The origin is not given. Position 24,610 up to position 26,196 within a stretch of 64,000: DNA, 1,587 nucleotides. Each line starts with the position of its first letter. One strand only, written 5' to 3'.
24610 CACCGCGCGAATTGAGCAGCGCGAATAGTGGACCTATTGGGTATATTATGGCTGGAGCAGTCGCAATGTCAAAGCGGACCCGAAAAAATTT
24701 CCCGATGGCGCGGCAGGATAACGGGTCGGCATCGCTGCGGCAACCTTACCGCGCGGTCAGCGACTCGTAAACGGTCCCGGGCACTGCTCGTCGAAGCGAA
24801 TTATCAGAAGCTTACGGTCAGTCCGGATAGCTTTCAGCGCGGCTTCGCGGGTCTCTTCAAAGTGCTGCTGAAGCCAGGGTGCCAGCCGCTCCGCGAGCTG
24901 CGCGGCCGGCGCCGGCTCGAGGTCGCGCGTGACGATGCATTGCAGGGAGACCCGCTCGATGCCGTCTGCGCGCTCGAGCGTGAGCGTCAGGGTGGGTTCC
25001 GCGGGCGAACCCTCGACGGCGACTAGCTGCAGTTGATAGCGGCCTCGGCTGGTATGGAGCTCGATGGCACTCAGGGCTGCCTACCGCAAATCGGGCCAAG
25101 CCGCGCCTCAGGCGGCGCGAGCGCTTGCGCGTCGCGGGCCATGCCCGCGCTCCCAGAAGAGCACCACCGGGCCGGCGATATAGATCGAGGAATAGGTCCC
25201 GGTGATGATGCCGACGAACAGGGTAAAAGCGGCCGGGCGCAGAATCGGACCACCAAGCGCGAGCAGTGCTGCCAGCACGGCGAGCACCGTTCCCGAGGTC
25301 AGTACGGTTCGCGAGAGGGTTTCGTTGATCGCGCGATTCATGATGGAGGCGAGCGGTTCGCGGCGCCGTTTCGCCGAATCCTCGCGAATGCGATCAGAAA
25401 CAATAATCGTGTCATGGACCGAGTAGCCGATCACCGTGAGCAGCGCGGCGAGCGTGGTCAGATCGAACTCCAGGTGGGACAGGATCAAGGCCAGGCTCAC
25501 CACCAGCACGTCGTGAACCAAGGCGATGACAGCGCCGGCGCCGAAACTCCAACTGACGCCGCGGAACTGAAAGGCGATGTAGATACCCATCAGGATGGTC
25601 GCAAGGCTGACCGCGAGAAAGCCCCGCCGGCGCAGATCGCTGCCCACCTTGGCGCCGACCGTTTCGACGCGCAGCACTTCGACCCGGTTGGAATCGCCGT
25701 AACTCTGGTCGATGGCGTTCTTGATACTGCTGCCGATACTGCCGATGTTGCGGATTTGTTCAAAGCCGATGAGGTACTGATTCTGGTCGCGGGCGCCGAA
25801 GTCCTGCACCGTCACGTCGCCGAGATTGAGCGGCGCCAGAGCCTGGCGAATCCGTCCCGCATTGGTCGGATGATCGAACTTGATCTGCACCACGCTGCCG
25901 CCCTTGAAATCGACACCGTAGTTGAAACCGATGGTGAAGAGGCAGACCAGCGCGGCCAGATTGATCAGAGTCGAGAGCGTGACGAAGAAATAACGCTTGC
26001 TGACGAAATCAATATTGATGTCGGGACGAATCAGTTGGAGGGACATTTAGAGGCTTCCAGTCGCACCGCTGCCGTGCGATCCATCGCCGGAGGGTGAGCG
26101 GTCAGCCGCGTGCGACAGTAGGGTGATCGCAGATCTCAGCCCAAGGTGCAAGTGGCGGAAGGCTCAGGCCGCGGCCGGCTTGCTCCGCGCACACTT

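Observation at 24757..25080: Coding-like 107-codon ORF with no canonical start, in frame after the secF stop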

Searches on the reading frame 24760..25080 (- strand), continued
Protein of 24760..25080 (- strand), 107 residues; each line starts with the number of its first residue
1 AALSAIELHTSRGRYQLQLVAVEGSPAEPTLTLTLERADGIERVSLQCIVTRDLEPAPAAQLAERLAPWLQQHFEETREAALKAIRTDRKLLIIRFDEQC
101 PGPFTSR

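Call 58: fold_search(model_id=the predicted structure, library=pdb)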
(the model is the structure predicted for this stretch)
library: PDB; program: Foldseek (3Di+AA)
matches with E <= 10: 1327; with E <= 0.001: 0
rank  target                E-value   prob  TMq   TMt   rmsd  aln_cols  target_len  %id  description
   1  1oem                  1.1e-02  0.95  0.39  0.17  10.3        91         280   11  PTP1B with the catalytic cysteine oxidized to a sulfenyl-amide bond (released 2003-06-12)
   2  9eez                  1.4e-02  0.92  0.36  0.16  11.4        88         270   18  STEP (PTPN5) with active-site disulfide bond and covalent ligand bound to distal C505 and C518 (released 2024-12-11)
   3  2bv5                  1.6e-02  0.92  0.35  0.15  10.9        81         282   18  CRYSTAL STRUCTURE OF THE HUMAN PROTEIN TYROSINE PHOSPHATASE PTPN5 AT 1.8A RESOLUTION (released 2005-07-14)
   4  6h8s                  1.7e-02  0.91  0.37  0.15  11.4        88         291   19  CRYSTAL STRUCTURE OF THE MOUSE PROTEIN TYROSINE PHOSPHATASE PTPN5 (STEP) IN COMPLEX WITH COMPOUND BI-0314 (released 2018-09-26)
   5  8g68_A                1.8e-02  0.90  0.41  0.18  10.2        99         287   11  Wildtype PTP1b in complex with DES5742 (released 2023-04-26)
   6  3a5k                  2.0e-02  0.90  0.39  0.17  10.4        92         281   11  Crystal structure of protein-tyrosine phosphatase 1B (released 2010-08-11)
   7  5ka2                  2.2e-02  0.89  0.40  0.18  10.4        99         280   12  Protein Tyrosine Phosphatase 1B YAYA (Y152A, Y153A) mutant, open state (released 2017-03-08)
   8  4bjo_B                2.2e-02  0.85  0.39  0.17   9.8       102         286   13  Nitrate in the active site of PTP1b is a putative mimetic of the transition state (released 2014-02-12)
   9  6l03_A                2.3e-02  0.93  0.38  0.15   9.5        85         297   13  structure of PTP-MEG2 and MUNC18-1-pY145 peptide complex (released 2020-09-30)
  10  4ge5_B                2.3e-02  0.92  0.37  0.15  10.0        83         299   10  Crystal structure of human protein tyrosine phosphatase PTPN9 (MEG2) complex with compound 5 (released 2012-10-31)
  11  2bij                  2.3e-02  0.90  0.35  0.15  11.0        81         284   18  Crystal structure of the human protein tyrosine phosphatase PTPN5 (STEP, striatum enriched enriched Phosphatase) (released 2005-03-17)
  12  7gsz                  2.3e-02  0.87  0.40  0.18  10.4        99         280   11  PanDDA Analysis group deposition -- Crystal structure of PTP1B in complex with FMSOA000686b (released 2024-01-24)
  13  7gsd                  2.3e-02  0.87  0.40  0.18  10.3        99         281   11  PanDDA Analysis group deposition -- Crystal structure of PTP1B in complex with FMOPL000605a (released 2024-01-24)
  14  8g67_A                2.3e-02  0.87  0.40  0.18  10.3        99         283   11  Wildtype PTP1b in complex with DES4884 (released 2023-04-26)
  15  6h8r                  2.5e-02  0.90  0.35  0.14  11.0        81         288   18  CRYSTAL STRUCTURE OF THE HUMAN PROTEIN TYROSINE PHOSPHATASE PTPN5 (STEP) IN COMPLEX WITH COMPOUND 2 (released 2018-09-26)
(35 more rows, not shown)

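Call 68: list_cluster_members(proteins=[window:24760-25074:-, window:24760-25074:-, window:24760-25065:-, window:24760-25065:-, window:24760-25080:-, window:24760-25038:-])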
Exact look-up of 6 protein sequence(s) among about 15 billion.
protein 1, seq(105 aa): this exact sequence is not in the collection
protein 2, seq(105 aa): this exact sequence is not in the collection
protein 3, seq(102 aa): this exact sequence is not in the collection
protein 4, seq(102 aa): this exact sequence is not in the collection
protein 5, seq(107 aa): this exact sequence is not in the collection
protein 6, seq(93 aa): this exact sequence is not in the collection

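Call 69: search_protein_families(library=pfam, alignment_id=A3, max_evalue=1)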
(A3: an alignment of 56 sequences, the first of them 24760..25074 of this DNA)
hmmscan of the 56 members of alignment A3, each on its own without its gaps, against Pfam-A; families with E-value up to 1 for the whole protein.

A. member 1, window:24760-25074:- (105 aa): 1 family
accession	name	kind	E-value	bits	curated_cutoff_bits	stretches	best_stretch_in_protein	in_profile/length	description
PF09924.15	LPG_synthase_C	-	0.17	11.4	27.5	1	33-74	232-273/298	Phosphatidylglycerol lysyltransferase, C-terminal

B. families by the number of members that match (of 56 scanned): 10 families
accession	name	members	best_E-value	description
PF18845.6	baeRF_family3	10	0.013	Bacterial archaeo-eukaryotic release factor family 3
PF22011.2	DUF6931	4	0.067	Family of unknown function (DUF6931)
PF19760.4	DUF6247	3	0.071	Family of unknown function (DUF6247)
PF12240.13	Angiomotin_C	1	0.035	Angiomotin C terminal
PF05698.19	Trigger_C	1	0.11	Bacterial trigger factor protein (TF) C-terminus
PF24092.1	DUF7373_C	1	0.11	Domain of unknown function (DUF7373) C-terminal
PF09924.15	LPG_synthase_C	1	0.17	Phosphatidylglycerol lysyltransferase, C-terminal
PF11017.14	DUF2855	1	0.21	Protein of unknown function (DUF2855)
PF02764.19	Diphtheria_T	1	0.22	Diphtheria toxin, T domain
PF21265.3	SBB_T7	1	0.32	Single-stranded DNA-binding protein, Bacteriophage T7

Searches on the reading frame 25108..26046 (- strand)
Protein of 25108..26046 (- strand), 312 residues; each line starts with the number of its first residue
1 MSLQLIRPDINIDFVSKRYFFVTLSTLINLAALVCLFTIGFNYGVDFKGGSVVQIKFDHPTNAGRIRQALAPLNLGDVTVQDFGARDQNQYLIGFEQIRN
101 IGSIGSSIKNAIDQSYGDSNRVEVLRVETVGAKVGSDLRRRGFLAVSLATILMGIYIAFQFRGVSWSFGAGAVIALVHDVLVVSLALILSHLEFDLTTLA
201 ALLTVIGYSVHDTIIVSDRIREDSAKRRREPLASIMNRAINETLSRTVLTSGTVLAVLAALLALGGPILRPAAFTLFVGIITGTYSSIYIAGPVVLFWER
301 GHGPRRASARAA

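Call 15: find_encoding_contigs(protein=window:25108-26046:-, flank=3000, max_places=10)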
Protein window:25108-26046:- (312 aa): 21 contigs read that carry it; 7 places shown.
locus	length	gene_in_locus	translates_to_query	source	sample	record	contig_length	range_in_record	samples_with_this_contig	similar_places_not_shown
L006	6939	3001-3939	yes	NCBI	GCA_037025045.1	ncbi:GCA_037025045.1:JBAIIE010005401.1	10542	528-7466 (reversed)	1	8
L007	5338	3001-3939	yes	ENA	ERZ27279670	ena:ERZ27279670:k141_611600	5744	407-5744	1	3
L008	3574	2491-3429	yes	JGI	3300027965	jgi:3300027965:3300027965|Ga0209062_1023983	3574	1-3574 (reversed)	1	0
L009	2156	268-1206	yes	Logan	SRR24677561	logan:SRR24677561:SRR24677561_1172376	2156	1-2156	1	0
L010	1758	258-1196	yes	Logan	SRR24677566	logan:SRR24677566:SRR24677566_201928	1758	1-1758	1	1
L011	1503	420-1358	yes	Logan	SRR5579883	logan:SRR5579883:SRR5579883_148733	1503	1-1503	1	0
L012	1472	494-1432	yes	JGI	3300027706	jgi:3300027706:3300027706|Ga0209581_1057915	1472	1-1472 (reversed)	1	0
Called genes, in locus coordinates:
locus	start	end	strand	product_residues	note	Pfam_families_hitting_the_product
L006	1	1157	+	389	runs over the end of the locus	PF02417:Chromate_transp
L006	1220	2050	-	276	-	PF08704:GCD14, PF01135:PCMT (faint), PF13847:Methyltransf_31 (weak), PF13649:Methyltransf_25 (faint)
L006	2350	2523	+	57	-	-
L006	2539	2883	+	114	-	-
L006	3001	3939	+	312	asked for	PF07549:Sec_GG, PF02355:SecD_SecF_C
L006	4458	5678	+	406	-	PF00266:Aminotran_5, PF01212:Beta_elim_lyase (weak), PF01041:DegT_DnrJ_EryC1 (faint)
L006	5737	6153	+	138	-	PF01592:NifU_N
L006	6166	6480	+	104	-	PF01521:Fe-S_biosyn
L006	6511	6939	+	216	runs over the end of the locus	PF00226:DnaJ (faint)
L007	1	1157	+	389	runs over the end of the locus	PF02417:Chromate_transp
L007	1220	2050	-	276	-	PF08704:GCD14, PF01135:PCMT (faint), PF13847:Methyltransf_31 (weak), PF13649:Methyltransf_25 (faint)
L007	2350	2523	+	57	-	-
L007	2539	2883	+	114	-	-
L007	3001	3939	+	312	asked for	PF07549:Sec_GG, PF02355:SecD_SecF_C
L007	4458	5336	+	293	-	?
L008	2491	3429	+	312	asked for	PF07549:Sec_GG, PF02355:SecD_SecF_C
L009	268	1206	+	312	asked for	PF07549:Sec_GG, PF02355:SecD_SecF_C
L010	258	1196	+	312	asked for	PF07549:Sec_GG, PF02355:SecD_SecF_C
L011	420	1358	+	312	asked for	PF07549:Sec_GG, PF02355:SecD_SecF_C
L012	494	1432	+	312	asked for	PF07549:Sec_GG, PF02355:SecD_SecF_C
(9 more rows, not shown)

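Call 33: find_homologous_proteins(query=window:25108-26046:-, max_evalue=1e-100)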
Query window:25108-26046:- (312 aa): 435 proteins with E <= 1e-100 among 8000 candidates; the best 120 are listed.
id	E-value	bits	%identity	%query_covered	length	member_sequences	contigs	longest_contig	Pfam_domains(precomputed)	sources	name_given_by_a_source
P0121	5.2e-195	664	100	100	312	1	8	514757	PF02355.23,PF07549.20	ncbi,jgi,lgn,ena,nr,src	ncbi:MAG TPA: protein translocase subunit SecF [Candidatus Binataceae bacterium]|nr:protein transloc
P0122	6.0e-175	598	89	100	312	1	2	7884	PF02355.23,PF07549.20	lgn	-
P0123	4.4e-171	586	89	97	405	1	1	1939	PF02355.23,PF07549.20,PF00144.30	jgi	jgi:preprotein translocase subunit SecF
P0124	5.0e-165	566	84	100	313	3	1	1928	PF02355.23,PF07549.20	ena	-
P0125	1.6e-164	564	84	100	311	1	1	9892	PF02355.23,PF07549.20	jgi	jgi:preprotein translocase subunit SecF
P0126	7.2e-163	559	83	100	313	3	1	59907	PF02355.23,PF07549.20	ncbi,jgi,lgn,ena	jgi:preprotein translocase subunit SecF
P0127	7.9e-162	555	82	100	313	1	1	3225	PF02355.23,PF07549.20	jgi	jgi:preprotein translocase subunit SecF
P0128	2.6e-160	550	82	100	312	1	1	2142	PF02355.23,PF07549.20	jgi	jgi:preprotein translocase subunit SecF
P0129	5.1e-159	546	81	100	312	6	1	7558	PF02355.23,PF07549.20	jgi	jgi:preprotein translocase subunit SecF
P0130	4.7e-157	540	81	100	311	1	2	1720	PF02355.23,PF07549.20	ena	-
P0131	7.3e-157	539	81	100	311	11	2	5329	PF02355.23,PF07549.20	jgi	jgi:preprotein translocase subunit SecF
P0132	1.2e-156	538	80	100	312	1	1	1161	PF02355.23,PF07549.20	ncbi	-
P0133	3.8e-156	537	80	100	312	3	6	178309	PF02355.23,PF07549.20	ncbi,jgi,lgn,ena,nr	ncbi:MAG TPA: protein translocase subunit SecF [Candidatus Binataceae bacterium]|nr:protein transloc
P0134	3.0e-155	534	80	100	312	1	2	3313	PF02355.23,PF07549.20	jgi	jgi:preprotein translocase subunit SecF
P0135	1.3e-154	532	80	100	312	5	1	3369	PF02355.23,PF07549.20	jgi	-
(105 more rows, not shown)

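Call 35: find_encoding_contigs(protein=P0122, flank=2500, max_places=4)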
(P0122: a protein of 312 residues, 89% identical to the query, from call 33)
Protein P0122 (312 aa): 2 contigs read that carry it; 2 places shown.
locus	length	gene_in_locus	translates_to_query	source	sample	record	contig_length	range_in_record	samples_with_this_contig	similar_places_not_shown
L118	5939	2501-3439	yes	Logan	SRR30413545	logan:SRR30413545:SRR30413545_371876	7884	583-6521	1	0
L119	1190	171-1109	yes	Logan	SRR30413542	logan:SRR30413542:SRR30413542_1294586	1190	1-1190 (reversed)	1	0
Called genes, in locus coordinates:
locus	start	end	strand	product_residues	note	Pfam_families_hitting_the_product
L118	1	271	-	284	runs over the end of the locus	?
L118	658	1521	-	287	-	PF08704:GCD14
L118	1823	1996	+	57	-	-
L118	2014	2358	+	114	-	-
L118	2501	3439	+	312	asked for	PF07549:Sec_GG, PF02355:SecD_SecF_C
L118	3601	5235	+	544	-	PF07690:MFS_1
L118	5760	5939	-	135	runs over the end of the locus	PF04828:GFA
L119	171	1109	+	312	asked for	PF07549:Sec_GG, PF02355:SecD_SecF_C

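Call 36: find_encoding_contigs(protein=P0123, flank=2500, max_places=4)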
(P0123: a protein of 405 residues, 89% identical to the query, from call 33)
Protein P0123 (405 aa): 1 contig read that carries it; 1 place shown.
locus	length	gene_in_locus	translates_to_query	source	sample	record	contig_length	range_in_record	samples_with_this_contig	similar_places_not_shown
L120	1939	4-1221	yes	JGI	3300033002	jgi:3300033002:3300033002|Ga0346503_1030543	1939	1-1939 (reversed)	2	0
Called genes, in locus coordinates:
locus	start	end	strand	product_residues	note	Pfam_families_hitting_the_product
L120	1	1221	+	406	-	?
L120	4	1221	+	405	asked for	PF00144:Beta-lactamase, PF07549:Sec_GG, PF02355:SecD_SecF_C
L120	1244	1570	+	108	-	-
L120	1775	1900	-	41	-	-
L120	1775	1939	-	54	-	?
